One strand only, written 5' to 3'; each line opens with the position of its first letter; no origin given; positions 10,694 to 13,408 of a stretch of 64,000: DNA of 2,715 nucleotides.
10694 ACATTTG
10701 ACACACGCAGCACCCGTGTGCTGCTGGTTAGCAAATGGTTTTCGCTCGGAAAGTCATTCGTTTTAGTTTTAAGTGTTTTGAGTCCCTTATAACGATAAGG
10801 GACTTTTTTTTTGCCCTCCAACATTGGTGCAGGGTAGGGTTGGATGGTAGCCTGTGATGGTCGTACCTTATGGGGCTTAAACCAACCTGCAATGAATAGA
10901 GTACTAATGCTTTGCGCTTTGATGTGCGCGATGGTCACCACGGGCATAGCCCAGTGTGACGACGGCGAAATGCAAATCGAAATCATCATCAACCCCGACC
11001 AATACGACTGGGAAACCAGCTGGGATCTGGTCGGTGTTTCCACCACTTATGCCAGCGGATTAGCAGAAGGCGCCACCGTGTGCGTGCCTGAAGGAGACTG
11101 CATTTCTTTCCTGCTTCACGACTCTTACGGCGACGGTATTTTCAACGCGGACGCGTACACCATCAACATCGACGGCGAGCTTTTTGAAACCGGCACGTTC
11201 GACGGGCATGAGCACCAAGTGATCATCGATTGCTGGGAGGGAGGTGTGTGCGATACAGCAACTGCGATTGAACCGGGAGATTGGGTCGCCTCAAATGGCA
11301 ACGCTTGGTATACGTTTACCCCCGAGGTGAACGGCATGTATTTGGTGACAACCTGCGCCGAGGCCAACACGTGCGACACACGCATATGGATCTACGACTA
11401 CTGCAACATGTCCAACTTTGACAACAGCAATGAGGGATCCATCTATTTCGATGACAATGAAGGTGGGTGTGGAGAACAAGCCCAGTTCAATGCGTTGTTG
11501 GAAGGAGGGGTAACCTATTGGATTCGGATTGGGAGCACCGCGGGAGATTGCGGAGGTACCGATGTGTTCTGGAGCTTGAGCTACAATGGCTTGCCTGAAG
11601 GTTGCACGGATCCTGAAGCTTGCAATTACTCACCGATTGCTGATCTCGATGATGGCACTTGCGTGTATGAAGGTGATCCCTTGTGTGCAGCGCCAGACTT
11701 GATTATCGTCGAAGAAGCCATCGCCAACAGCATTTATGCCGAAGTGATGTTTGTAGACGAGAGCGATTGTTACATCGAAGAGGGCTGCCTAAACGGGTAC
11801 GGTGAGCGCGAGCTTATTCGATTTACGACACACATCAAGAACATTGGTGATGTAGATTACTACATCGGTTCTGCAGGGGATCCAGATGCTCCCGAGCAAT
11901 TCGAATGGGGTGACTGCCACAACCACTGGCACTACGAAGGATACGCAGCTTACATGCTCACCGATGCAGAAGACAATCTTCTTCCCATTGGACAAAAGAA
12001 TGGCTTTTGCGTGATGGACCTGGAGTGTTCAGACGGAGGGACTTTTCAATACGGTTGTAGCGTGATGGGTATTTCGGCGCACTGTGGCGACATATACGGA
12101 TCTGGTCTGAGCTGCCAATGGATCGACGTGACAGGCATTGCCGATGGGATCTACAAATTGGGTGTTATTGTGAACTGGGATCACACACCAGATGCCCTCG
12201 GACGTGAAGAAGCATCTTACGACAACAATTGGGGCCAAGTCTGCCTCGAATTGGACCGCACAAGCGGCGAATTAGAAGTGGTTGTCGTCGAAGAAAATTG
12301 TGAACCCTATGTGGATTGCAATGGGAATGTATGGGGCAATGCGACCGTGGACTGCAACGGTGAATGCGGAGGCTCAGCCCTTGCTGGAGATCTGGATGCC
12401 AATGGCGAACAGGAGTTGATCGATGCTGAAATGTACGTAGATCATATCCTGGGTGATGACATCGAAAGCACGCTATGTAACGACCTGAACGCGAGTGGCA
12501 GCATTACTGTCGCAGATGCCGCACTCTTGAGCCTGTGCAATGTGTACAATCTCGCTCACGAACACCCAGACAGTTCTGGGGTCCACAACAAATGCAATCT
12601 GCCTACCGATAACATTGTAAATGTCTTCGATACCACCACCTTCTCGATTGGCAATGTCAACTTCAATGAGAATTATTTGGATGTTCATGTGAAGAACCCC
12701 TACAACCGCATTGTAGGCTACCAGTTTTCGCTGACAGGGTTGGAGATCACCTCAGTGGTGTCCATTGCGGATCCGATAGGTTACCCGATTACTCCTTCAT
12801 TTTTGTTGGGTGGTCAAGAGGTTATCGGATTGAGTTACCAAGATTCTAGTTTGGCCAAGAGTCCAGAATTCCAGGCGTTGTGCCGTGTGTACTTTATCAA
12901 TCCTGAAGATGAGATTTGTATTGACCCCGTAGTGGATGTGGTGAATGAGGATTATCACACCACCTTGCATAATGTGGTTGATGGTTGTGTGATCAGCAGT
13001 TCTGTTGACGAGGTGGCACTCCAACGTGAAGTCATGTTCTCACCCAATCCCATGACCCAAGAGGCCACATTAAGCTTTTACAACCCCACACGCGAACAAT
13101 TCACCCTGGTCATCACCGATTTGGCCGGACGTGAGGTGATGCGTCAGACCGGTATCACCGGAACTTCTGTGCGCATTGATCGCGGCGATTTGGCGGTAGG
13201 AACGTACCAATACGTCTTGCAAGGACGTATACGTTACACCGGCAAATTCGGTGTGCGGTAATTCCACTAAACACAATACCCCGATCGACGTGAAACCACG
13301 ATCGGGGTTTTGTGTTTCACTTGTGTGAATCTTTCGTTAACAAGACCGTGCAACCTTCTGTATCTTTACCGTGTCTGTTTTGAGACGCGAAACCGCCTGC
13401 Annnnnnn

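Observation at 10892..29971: Candidate non-cellulosomal cohesin-dockerin-type surface enzyme system (or new C-terminal sorting tag) layered on T9SS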

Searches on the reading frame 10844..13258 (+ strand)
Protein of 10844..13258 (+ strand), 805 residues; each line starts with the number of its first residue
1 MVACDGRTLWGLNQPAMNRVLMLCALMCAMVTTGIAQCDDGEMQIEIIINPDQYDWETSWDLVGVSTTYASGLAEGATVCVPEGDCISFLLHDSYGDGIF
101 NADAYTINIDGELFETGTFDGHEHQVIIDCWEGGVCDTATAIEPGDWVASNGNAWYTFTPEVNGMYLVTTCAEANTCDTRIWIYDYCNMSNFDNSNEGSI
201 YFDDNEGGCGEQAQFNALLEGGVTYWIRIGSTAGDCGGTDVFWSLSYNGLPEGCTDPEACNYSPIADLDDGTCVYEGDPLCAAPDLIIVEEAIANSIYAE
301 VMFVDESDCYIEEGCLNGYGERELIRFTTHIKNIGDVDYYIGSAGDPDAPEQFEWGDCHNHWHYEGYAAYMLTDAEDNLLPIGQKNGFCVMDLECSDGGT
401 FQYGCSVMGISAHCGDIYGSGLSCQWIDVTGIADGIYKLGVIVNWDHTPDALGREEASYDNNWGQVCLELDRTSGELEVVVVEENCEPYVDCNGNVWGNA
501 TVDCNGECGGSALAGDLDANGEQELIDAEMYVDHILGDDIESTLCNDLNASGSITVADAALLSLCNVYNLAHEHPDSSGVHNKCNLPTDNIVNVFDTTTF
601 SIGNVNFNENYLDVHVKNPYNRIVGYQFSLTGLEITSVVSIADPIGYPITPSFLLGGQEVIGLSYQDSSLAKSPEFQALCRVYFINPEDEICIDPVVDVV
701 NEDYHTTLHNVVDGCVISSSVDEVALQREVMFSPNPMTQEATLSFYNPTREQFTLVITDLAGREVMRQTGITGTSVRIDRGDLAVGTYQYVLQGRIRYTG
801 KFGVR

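Call 4: search_protein_families(library=pfam, proteins=[window:10844-13258:+], max_evalue=0.1)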
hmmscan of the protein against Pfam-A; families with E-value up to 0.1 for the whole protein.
window:10844-13258:+ (805 aa): 2 families
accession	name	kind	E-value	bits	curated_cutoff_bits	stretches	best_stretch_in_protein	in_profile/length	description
PF01186.22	Lysyl_oxidase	-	2.4e-27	96.4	20.4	1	284-468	1-192/204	Lysyl oxidase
PF18962.6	Por_Secre_tail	-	3.5e-05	24.4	27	1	734-793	3-63/75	Secretion system C-terminal sorting domain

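Call 5: search_protein_families(library=ncbifam, proteins=[window:10844-13258:+], max_evalue=0.1)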
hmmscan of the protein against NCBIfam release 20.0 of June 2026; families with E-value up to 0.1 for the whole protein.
window:10844-13258:+ (805 aa): 2 families
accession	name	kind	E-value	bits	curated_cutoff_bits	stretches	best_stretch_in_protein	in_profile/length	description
TIGR04183.1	Por_Secre_tail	domain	1.9e-05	24.5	23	1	733-793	2-59/72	T9SS type A sorting domain-containing protein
NF038113.1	T9SSA_dep_M36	equivalog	0.00014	20.2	885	1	703-794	770-857/869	T9SS-dependent M36 family metallopeptidase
